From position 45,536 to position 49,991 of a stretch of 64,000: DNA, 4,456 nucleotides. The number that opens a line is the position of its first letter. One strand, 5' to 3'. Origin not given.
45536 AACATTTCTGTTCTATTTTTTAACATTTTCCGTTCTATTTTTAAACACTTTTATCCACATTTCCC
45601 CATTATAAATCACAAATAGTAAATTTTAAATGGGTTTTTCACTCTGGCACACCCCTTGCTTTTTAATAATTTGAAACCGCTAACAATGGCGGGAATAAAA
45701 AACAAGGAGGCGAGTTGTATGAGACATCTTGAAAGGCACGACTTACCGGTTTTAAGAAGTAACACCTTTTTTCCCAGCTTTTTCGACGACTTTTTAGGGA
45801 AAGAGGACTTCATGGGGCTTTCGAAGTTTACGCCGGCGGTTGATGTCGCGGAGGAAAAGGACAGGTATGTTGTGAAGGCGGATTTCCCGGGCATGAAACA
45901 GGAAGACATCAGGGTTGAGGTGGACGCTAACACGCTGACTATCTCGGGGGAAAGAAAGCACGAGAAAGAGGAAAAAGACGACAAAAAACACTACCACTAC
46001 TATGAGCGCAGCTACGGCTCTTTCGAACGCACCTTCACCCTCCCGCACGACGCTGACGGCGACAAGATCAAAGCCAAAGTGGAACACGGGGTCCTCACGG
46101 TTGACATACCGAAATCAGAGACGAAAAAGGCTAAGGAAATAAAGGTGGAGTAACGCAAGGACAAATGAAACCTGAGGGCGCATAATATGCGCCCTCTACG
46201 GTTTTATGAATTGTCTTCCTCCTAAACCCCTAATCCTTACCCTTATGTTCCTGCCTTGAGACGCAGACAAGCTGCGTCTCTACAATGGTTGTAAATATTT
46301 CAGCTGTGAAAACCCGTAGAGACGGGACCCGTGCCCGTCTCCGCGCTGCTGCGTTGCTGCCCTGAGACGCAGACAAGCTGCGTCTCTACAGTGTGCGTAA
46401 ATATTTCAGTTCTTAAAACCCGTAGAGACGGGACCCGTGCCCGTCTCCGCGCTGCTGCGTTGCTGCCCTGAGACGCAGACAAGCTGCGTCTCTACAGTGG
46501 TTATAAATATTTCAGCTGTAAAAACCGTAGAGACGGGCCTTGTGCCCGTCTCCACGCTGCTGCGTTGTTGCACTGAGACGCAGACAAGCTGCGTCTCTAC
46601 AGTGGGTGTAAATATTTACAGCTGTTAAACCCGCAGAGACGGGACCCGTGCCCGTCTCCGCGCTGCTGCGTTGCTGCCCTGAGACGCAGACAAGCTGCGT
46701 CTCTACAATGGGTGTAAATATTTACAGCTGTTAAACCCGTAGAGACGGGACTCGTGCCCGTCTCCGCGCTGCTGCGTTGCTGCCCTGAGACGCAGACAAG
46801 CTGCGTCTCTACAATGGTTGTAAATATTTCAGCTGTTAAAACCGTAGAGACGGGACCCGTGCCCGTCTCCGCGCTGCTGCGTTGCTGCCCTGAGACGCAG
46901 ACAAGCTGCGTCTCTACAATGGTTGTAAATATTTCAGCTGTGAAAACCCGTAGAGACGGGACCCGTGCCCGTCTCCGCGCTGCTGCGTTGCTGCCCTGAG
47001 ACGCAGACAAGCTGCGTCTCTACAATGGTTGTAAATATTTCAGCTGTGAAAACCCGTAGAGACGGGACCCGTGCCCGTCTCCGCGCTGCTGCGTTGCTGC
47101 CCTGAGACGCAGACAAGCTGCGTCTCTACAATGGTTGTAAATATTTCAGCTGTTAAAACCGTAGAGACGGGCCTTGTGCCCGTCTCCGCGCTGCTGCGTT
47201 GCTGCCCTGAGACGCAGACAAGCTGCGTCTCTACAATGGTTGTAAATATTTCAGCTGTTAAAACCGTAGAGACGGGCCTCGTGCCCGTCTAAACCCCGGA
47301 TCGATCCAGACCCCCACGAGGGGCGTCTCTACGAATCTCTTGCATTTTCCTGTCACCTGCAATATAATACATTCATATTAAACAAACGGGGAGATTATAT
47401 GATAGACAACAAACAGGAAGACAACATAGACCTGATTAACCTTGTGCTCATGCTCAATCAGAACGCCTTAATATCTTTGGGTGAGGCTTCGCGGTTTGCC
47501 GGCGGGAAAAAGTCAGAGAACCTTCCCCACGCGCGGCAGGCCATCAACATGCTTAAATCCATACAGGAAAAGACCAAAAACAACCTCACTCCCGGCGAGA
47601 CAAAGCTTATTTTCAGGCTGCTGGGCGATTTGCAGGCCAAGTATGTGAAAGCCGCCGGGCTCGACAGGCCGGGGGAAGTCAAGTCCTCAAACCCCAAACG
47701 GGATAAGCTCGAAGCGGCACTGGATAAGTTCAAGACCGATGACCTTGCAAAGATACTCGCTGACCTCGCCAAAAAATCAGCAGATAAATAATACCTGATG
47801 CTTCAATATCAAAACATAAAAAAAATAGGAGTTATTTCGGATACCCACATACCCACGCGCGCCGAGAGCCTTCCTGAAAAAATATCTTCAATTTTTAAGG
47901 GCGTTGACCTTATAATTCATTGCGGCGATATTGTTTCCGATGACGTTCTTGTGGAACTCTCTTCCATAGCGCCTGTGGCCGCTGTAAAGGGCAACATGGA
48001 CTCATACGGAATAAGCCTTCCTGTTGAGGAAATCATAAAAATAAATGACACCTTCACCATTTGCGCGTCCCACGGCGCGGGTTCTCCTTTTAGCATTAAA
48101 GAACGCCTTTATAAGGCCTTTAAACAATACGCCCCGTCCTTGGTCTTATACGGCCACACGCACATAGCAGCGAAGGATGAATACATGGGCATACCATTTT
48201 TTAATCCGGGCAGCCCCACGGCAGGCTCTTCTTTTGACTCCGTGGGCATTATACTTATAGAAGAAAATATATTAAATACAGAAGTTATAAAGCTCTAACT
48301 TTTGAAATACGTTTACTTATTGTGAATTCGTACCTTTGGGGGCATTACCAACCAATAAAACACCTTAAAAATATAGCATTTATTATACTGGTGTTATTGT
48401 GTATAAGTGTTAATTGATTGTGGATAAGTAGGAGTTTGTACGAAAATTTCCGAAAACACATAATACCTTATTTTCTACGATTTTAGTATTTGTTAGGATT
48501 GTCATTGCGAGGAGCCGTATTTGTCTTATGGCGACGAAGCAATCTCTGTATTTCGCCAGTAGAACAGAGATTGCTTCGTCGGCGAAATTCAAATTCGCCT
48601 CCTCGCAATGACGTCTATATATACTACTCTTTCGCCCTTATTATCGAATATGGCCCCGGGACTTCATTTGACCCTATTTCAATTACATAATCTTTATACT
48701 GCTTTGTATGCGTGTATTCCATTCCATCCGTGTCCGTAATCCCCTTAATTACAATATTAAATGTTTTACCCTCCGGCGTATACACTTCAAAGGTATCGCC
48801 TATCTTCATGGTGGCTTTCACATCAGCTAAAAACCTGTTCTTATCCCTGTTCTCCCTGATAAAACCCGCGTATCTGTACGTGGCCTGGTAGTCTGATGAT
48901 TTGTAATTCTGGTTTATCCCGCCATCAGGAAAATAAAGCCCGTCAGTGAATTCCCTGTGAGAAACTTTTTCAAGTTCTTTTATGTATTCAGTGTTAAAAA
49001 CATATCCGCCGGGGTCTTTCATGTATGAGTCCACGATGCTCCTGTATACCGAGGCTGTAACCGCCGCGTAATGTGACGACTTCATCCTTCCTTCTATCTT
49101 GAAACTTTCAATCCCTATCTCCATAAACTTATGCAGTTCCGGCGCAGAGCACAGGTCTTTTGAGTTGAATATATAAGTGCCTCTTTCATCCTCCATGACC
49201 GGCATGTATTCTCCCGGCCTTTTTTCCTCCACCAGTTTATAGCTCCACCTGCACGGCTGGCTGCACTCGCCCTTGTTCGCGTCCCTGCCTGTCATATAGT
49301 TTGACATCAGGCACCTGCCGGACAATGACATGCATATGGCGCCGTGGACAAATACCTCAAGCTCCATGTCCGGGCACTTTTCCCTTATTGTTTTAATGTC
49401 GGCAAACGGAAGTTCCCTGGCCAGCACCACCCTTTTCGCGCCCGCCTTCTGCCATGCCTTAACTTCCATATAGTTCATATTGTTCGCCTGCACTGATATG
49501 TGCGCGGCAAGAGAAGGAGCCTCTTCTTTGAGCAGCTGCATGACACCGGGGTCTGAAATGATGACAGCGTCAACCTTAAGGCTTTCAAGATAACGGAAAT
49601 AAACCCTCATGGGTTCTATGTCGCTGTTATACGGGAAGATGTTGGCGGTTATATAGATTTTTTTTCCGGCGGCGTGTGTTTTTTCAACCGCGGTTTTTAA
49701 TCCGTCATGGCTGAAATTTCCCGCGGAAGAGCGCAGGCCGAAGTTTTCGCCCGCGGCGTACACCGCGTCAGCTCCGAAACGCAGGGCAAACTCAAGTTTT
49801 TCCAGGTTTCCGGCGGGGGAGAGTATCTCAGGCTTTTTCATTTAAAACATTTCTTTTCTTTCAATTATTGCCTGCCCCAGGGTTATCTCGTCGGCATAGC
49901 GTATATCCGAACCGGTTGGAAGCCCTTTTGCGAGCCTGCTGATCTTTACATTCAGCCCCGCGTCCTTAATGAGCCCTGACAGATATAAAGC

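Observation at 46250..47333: Roughly 10.5 tandem BIME-like units (about 106 bp each) between hsp20 and a DUF1844 gene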

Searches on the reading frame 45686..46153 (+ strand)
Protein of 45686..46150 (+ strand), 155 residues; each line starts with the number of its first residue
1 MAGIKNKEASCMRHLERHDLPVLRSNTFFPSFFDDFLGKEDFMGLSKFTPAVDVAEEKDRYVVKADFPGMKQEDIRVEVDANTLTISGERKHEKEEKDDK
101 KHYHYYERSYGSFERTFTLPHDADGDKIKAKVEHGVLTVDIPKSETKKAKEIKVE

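Call 15: search_protein_families(library=pfam, proteins=[window:45719-46153:+])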
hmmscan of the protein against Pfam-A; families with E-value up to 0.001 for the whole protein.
window:45719-46153:+ (144 aa): 2 families
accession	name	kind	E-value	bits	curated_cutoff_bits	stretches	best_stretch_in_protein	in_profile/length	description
PF00011.27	HSP20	-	1.8e-29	102.3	20.8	1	43-143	2-101/102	Hsp20/alpha crystallin family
PF17886.7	ArsA_HSP20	-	2.5e-07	30.6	22.5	1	48-128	2-61/63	HSP20-like domain found in ArsA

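Call 20: find_encoding_contigs(protein=window:45719-46153:+, flank=3000, max_places=6)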
Protein window:45719-46153:+ (144 aa): no gene with exactly this product is on record in the collection.

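Call 68: find_encoding_contigs(protein=window:45686-46150:+, flank=3000, max_places=4)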
Protein seq(155 aa) (155 aa): 1 contig read that carries it; 1 place shown.
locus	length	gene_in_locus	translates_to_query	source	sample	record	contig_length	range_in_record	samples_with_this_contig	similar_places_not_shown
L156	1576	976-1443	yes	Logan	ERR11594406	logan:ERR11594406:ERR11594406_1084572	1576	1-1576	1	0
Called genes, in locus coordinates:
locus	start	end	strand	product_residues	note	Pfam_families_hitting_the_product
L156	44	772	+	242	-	PF02811:PHP, PF13263:PHP_C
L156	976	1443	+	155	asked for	PF00011:HSP20, PF17886:ArsA_HSP20 (weak)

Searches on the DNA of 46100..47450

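Call 71: search_rna_families(source=window, start=46100, end=47450, threshold=evalue, max_evalue=1)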
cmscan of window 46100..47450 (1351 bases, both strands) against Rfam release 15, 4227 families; matches with E-value up to 1: 2.
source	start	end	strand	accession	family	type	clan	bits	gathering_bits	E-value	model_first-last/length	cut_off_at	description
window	46471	46552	-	RF00035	OxyS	Gene; sRNA;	-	22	75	0.064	1-110/110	no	OxyS RNA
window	46259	46341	-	RF00035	OxyS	Gene; sRNA;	-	18.3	75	0.54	1-110/110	no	OxyS RNA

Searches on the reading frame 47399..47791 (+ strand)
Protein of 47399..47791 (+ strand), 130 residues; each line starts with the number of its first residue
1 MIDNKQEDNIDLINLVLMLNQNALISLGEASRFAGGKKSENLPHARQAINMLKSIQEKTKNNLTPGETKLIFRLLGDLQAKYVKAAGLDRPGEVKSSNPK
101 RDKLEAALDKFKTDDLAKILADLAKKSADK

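Call 15: search_protein_families(library=pfam, proteins=[window:47399-47791:+])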
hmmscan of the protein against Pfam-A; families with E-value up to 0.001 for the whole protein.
window:47399-47791:+ (130 aa): 1 family
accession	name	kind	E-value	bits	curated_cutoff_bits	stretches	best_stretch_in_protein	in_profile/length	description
PF08899.16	DUF1844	-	1.1e-18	67.5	27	1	10-84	2-76/76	Domain of unknown function (DUF1844)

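Call 19: find_encoding_contigs(protein=window:47399-47791:+, flank=3000, max_places=6)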
Protein window:47399-47791:+ (130 aa): 1 contig read that carries it; 1 place shown.
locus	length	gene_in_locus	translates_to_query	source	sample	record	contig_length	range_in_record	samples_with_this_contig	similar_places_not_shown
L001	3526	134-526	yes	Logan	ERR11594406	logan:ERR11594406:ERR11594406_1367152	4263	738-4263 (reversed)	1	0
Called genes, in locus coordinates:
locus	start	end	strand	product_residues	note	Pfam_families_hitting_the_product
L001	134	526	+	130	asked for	PF08899:DUF1844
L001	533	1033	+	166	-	PF00149:Metallophos (weak), PF12850:Metallophos_2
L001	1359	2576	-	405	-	PF01136:Peptidase_U32, PF16325:Peptidase_U32_C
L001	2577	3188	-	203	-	PF21176:RecR_HhH, PF02132:RecR_ZnF, PF01751:Toprim, PF13662:Toprim_4, PF21175:RecR_C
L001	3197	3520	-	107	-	PF02575:YbaB_DNA_bd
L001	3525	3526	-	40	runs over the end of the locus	-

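Call 43: find_related_loci(query=window:47399-47791:+, collection=metagenome_contigs, flank=4000)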
Query window:47399-47791:+ (130 aa) in metagenome_contigs; peptide patterns used: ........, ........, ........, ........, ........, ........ (x = any residue, [..] = any of these).
338 stretches matched a pattern; 30 encode a relative of the query (tblastn E <= 1e-3); 30 distinct loci.
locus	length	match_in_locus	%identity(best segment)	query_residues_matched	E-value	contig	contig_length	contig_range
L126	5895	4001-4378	90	4-129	2e-72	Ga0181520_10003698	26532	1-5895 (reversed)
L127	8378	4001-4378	90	4-129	2e-72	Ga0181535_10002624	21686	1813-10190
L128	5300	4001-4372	80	5-128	8e-66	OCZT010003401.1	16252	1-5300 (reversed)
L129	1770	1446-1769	85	6-113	3e-62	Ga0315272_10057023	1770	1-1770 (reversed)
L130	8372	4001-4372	69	6-130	2e-53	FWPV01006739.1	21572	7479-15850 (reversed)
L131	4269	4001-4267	92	5-93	1e-51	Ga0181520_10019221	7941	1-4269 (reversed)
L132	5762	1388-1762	67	7-130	8e-51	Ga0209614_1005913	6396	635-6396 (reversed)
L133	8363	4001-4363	65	6-127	8e-49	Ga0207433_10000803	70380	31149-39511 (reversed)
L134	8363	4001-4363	65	6-127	8e-49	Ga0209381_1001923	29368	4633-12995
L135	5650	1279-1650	57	7-130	2e-39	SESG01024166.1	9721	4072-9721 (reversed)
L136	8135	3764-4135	57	7-130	2e-38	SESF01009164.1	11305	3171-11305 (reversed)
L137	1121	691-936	48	8-90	4e-18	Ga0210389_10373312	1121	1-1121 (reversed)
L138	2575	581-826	50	8-90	5e-18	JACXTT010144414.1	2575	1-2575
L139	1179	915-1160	49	8-90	9e-18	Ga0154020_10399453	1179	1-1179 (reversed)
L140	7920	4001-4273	36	12-102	1e-10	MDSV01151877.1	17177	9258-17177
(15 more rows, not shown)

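Call 64: list_cluster_members(proteins=[P0001, window:47399-47791:+, window:48624-49841:-])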
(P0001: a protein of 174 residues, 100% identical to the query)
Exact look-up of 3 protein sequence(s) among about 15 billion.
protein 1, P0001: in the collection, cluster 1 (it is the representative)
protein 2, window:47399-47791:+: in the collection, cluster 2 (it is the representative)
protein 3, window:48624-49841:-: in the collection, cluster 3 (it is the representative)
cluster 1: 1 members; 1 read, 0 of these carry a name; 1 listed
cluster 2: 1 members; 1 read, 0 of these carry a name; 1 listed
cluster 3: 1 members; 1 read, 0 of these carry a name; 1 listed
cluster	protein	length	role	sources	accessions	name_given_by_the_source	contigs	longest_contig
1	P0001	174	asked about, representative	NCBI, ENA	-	-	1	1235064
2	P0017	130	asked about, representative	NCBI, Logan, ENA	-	-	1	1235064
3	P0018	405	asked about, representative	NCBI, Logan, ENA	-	-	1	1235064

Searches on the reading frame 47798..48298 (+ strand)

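Call 15: search_protein_families(library=pfam, proteins=[window:47798-48298:+])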
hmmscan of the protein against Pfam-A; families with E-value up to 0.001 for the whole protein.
window:47798-48298:+ (166 aa): 2 families
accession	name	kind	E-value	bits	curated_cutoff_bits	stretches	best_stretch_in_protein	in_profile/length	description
PF12850.12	Metallophos_2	-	4e-28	98.8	27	1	9-147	2-142/154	Calcineurin-like phosphoesterase superfamily domain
PF00149.33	Metallophos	-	1.3e-09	39.2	21.5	1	9-70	2-73/191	Calcineurin-like phosphoesterase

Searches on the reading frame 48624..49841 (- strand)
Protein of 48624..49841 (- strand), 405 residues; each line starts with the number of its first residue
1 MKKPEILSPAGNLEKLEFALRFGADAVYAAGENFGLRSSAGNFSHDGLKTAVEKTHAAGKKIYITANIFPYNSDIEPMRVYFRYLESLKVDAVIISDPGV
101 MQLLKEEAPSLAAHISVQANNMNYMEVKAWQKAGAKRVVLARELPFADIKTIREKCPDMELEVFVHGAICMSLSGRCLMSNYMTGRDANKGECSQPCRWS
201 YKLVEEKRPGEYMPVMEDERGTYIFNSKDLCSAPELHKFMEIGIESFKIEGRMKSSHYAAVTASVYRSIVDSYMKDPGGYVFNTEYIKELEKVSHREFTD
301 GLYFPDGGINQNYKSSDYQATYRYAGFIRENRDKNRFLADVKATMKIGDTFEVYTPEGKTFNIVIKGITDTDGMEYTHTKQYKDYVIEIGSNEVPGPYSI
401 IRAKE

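Call 15: search_protein_families(library=pfam, proteins=[window:48624-49841:-])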
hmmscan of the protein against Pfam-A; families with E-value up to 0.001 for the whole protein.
window:48624-49841:- (405 aa): 2 families
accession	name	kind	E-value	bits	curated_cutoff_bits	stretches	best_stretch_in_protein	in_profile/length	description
PF01136.24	Peptidase_U32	-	7.6e-95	317.1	22.4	1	76-306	2-230/233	Peptidase family U32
PF16325.11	Peptidase_U32_C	-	7.4e-09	36.1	28.2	1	321-402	2-83/83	Peptidase family U32 C-terminal domain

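Call 24: find_encoding_contigs(protein=window:48624-49841:-, flank=10000, max_places=10)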
Protein window:48624-49841:- (405 aa): 1 contig read that carries it; 1 place shown.
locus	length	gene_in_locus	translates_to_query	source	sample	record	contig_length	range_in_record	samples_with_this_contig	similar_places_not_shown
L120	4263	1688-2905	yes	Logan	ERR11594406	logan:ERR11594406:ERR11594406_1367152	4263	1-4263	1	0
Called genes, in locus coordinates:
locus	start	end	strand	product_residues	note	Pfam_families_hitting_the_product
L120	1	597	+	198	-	?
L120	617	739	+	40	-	-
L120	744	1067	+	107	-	PF02575:YbaB_DNA_bd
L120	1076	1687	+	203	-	PF21176:RecR_HhH, PF02132:RecR_ZnF, PF01751:Toprim, PF13662:Toprim_4, PF21175:RecR_C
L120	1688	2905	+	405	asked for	PF01136:Peptidase_U32, PF16325:Peptidase_U32_C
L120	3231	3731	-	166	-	PF00149:Metallophos (weak), PF12850:Metallophos_2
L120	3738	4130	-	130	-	PF08899:DUF1844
